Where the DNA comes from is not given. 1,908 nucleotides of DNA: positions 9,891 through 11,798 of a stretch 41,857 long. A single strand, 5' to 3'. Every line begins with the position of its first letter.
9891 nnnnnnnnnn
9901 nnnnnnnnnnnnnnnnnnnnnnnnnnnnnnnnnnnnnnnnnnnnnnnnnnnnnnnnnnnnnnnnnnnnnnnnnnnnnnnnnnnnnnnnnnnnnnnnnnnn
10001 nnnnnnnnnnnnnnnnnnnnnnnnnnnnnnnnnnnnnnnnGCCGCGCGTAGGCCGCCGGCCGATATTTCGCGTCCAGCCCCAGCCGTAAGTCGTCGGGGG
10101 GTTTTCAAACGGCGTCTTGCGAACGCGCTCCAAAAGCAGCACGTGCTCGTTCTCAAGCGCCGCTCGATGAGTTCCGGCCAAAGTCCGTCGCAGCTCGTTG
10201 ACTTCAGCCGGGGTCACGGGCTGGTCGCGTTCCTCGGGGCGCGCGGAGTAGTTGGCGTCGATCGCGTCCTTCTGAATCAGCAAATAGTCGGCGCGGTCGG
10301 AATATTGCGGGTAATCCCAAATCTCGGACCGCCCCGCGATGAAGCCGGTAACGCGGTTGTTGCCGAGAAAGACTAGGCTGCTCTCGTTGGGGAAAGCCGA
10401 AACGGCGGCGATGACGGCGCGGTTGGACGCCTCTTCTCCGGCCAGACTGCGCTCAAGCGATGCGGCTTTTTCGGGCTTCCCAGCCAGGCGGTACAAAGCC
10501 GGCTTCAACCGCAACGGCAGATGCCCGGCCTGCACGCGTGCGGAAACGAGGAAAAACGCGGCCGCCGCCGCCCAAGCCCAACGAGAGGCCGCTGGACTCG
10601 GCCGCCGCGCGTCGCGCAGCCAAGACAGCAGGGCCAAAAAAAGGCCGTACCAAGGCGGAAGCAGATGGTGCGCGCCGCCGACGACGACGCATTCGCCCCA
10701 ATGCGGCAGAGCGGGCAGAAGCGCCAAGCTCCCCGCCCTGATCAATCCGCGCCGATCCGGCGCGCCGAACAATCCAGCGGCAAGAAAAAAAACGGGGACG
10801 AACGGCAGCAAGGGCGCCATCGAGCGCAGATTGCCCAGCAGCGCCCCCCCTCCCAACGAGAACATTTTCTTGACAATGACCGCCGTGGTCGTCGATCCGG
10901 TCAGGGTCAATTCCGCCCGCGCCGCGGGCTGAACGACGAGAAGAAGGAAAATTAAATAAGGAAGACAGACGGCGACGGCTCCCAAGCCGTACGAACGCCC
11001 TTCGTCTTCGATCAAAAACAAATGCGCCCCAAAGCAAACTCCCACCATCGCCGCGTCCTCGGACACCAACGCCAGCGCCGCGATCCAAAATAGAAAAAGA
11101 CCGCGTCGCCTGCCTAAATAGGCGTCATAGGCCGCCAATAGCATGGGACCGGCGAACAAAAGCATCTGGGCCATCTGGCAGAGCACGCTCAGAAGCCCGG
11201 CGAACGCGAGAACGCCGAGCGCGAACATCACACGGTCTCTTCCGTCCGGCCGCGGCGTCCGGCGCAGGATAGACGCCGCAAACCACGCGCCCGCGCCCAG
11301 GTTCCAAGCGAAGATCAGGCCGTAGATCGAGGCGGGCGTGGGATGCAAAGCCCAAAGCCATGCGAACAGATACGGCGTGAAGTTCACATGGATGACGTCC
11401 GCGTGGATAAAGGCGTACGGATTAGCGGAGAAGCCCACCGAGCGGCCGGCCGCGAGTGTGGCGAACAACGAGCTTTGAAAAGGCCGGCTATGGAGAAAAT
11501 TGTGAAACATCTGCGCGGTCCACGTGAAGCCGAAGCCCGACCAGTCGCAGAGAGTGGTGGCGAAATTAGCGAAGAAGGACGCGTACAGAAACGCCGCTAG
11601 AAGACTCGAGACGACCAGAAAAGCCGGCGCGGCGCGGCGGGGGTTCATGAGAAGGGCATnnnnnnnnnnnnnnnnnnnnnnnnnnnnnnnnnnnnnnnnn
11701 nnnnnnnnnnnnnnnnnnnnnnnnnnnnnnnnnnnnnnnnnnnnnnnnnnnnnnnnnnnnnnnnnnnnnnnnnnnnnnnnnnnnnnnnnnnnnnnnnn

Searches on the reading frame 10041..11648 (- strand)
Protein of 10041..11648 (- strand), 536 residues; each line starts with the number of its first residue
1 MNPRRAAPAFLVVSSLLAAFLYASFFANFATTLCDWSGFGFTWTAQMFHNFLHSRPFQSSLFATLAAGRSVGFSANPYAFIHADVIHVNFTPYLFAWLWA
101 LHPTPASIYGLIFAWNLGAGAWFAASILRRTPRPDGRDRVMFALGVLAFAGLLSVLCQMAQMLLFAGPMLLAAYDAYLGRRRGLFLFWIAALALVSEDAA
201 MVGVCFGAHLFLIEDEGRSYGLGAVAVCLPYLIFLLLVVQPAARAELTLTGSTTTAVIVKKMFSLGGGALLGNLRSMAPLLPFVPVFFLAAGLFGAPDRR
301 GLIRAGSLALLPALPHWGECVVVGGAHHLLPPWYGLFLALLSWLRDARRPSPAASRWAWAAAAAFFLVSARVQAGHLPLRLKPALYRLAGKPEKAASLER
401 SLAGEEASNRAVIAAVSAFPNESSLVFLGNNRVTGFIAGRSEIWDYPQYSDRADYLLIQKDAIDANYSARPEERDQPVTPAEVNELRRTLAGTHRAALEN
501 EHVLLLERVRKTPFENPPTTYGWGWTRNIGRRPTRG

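Call 61: search_protein_families(library=pfam, proteins=[window:10041-11648:-], max_evalue=0.0001)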
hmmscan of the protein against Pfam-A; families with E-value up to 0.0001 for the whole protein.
window:10041-11648:- (536 aa): 1 family
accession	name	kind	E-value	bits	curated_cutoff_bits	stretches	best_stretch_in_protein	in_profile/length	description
PF09852.15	DUF2079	-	2e-07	30.9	28.2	1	45-485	16-441/459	Predicted membrane protein (DUF2079)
